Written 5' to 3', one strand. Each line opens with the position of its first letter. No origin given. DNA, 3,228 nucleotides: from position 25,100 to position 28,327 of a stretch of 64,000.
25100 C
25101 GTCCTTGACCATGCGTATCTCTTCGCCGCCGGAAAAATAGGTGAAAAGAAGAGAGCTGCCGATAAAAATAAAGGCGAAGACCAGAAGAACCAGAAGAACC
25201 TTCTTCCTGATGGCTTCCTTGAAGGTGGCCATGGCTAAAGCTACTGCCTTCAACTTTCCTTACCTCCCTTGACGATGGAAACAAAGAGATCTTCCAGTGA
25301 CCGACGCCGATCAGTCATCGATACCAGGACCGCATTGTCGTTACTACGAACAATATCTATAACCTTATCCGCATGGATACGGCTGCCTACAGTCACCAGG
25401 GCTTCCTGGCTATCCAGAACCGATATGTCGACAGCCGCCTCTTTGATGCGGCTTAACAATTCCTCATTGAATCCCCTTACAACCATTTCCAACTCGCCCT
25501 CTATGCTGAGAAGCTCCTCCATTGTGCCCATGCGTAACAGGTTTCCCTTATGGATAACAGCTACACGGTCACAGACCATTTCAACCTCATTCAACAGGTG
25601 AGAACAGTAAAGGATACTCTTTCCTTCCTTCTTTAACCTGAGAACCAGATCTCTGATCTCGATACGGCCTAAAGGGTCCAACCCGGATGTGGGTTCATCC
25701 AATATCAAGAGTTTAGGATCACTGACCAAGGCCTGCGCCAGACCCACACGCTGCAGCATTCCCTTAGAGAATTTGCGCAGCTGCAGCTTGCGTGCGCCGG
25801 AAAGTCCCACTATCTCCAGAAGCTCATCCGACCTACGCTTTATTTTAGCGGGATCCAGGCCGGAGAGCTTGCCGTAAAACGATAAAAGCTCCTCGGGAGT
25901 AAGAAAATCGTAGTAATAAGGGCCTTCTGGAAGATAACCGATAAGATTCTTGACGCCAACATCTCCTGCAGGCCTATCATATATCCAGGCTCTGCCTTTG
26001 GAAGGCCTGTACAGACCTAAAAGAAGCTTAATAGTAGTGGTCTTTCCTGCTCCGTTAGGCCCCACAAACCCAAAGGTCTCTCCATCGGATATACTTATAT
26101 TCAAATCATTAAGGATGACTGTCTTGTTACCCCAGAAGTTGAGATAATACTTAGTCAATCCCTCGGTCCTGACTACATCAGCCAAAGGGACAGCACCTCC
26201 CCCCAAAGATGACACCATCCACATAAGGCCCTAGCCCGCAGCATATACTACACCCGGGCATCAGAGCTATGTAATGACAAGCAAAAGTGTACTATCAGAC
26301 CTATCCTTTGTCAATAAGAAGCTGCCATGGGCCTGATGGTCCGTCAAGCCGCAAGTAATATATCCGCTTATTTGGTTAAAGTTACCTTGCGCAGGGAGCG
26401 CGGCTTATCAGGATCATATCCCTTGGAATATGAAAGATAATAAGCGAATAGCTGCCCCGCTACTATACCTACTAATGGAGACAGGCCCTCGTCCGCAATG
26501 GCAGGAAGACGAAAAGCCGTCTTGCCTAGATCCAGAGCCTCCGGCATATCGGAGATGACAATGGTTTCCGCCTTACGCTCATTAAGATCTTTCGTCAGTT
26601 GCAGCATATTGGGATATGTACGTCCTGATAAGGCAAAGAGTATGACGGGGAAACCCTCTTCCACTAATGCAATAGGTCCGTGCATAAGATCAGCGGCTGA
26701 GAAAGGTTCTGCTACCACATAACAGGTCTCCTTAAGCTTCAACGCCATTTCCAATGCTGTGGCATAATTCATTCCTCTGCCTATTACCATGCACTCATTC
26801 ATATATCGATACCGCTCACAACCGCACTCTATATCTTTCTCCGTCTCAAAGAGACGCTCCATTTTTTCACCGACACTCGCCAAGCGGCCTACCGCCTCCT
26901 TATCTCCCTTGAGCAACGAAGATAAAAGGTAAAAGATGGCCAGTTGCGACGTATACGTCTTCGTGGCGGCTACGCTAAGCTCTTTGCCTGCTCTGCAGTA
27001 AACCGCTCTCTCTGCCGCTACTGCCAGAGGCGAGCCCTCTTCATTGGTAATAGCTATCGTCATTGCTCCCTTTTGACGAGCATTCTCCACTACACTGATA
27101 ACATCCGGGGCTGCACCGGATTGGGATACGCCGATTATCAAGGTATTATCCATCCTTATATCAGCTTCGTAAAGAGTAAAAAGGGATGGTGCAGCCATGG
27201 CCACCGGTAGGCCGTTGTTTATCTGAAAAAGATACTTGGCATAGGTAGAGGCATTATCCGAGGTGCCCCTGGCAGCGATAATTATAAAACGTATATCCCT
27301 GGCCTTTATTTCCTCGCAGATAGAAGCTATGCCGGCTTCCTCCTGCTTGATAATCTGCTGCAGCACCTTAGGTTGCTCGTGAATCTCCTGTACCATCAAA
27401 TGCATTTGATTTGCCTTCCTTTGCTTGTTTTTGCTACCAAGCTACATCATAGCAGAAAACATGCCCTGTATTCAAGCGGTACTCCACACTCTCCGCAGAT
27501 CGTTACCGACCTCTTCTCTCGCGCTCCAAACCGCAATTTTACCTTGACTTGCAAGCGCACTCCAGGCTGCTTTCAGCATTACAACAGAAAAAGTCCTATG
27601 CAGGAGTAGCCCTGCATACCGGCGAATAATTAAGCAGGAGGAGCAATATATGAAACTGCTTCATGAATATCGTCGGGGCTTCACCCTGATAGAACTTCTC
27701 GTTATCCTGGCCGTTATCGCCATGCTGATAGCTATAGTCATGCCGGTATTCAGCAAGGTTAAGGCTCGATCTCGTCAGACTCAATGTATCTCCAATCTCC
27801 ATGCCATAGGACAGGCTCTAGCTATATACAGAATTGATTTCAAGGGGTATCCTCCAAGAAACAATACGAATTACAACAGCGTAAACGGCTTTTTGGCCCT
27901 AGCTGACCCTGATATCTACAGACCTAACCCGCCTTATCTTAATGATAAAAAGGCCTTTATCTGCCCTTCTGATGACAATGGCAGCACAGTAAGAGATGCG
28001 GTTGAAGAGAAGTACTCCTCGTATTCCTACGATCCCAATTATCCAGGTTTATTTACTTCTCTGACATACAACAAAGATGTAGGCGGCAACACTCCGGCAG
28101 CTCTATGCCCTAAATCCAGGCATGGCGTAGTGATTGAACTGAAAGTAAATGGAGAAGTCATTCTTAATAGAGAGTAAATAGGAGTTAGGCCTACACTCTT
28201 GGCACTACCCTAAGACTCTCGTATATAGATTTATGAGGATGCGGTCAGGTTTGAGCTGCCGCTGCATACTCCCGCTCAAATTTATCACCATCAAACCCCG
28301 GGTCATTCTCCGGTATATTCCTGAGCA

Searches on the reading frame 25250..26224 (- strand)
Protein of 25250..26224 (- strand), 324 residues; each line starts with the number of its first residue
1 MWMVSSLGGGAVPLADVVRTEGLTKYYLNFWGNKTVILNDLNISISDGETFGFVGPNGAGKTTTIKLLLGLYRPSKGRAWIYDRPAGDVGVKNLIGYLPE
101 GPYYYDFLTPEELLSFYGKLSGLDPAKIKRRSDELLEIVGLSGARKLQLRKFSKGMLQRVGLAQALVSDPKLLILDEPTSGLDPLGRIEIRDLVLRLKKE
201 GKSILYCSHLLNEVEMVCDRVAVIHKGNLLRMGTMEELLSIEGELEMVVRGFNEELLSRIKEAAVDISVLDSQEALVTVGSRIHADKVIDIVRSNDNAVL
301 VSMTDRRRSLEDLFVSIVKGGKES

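Call 55: search_protein_families(library=pfam, proteins=[window:25250-26224:-])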
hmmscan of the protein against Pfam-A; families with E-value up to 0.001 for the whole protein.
window:25250-26224:- (324 aa): 2 families
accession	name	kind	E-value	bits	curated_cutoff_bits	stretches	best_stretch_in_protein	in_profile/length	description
PF00005.33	ABC_tran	-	5.7e-27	95.4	25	1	38-180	1-137/137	ABC transporter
PF13304.12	AAA_21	-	1.9e-12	48.3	27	1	131-210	216-299/304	AAA domain, putative AbiEii toxin, Type IV TA system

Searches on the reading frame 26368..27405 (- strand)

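Call 56: search_protein_families(library=ncbifam, proteins=[window:26368-27405:-])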
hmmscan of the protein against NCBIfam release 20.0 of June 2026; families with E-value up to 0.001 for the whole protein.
window:26368-27405:- (345 aa): 23 families
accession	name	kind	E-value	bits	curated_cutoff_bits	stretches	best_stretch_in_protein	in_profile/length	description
NF001484.0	PRK00331.1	subfamily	2.3e-78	264.1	381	1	2-340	252-596/601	isomerizing glutamine--fructose-6-phosphate transaminase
TIGR01135.1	glmS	equivalog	6e-75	252.9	418.05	1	2-340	251-602/607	glutamine--fructose-6-phosphate transaminase (isomerizing)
NF046059.1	NagB_SO3506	equivalog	2.4e-73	247.3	430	1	3-344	3-329/330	glucosamine-6-phosphate deaminase NagB-II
NF041128.1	glucosaP_deam_GlmD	equivalog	1.4e-21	77.1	580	1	5-341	4-320/323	glucosamine-6-phosphate deaminase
NF008481.0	PRK11382.1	equivalog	1.9e-14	53.6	430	1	16-336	22-332/340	fructoselysine 6-phosphate deglycase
TIGR02815.1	agaS_fam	subfamily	4.1e-12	45.8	529.2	1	5-337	6-356/372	putative sugar isomerase, AgaS family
NF008458.0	PRK11337.1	equivalog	2.5e-10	39.8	378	1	78-138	180-240/293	MurR/RpiR family transcriptional regulator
NF003915.0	PRK05441.1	subfamily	4.9e-10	38.9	168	1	87-148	132-193/300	N-acetylmuramic acid 6-phosphate etherase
NF040776.2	AlsR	equivalog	8.3e-10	38.1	400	1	86-139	176-229/279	transcriptional repressor AlsR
TIGR00274.1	TIGR00274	equivalog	1.6e-07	30.7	302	1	86-152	126-194/291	N-acetylmuramic acid 6-phosphate etherase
NF009222.0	PRK12570.1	subfamily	7.7e-07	28.2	255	1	87-152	139-206/307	N-acetylmuramic acid 6-phosphate etherase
NF010701.0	PRK14101.1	equivalog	1.8e-06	26.4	920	1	40-133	470-561/638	bifunctional transcriptional regulator/glucokinase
TIGR03127.2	RuMP_HxlB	equivalog_domain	1.5e-05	25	160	1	85-150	72-136/178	6-phospho-3-hexuloisomerase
NF006424.0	PRK08674.1-3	equivalog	1.7e-05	24.3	730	1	2-332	18-339/355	bifunctional phosphoglucose/phosphomannose isomerase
NF006426.0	PRK08674.1-6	subfamily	4.2e-05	22.6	295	1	21-122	29-126/354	bifunctional phosphoglucose/phosphomannose isomerase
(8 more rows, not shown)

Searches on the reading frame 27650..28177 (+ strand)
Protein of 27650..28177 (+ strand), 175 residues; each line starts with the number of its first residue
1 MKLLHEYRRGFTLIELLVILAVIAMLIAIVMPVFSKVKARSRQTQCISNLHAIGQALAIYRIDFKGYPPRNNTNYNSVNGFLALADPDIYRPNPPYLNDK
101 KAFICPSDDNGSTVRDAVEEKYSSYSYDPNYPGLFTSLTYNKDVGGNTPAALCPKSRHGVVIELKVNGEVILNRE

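Call 56: search_protein_families(library=ncbifam, proteins=[window:27650-28177:+])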
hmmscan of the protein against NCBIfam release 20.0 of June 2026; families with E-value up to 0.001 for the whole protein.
window:27650-28177:+ (175 aa): 13 families
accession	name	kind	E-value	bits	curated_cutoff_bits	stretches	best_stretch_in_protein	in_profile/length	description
TIGR01710.1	typeII_sec_gspG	equivalog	3.1e-13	49.9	88.85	1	9-71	1-63/134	type II secretion system major pseudopilin GspG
NF041775.1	typeIV_PilA_Myxo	equivalog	7.8e-11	42.3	400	1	8-55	10-57/214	type IV pilin protein PilA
NF040999.1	pilin_ComGC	equivalog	2.8e-08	33.8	75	1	9-65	2-58/84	competence type IV pilus major pilin ComGC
NF007862.0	PRK10574.1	equivalog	2.3e-06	27.8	138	1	8-63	4-59/145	prepilin peptidase-dependent pilin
TIGR01708.2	typeII_sec_gspH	equivalog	9.5e-06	25.7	80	1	9-44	2-37/169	type II secretion system minor pseudopilin GspH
NF041013.1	T4P_ComGE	equivalog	1.4e-05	25.1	49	1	9-44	4-39/83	competence type IV pilus minor pilin ComGE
TIGR02596.1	TIGR02596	subfamily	8.4e-05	22.7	70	1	11-44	1-34/196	Verru_Chthon cassette protein D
NF040982.1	ComGD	equivalog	9.3e-05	22.9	70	1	9-51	2-44/139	competence type IV pilus minor pilin ComGD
TIGR02532.1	IV_pilin_GFxxxE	domain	9.8e-05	22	16.3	1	8-31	1-24/24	prepilin-type N-terminal cleavage/methylation domain-containing protein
NF041002.1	pilin_ComGF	equivalog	0.00054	20.2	80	1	9-44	2-37/139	competence type IV pilus minor pilin ComGF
NF007800.0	PRK10506.1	equivalog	0.00083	19.2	158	0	6-50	6-50/163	prepilin peptidase-dependent protein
TIGR02599.1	TIGR02599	subfamily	0.0009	18.6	256.5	0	10-45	1-36/361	Verru_Chthon cassette protein C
TIGR01707.1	gspI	equivalog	0.00091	19.7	44.35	0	10-36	1-27/101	type II secretion system minor pseudopilin GspI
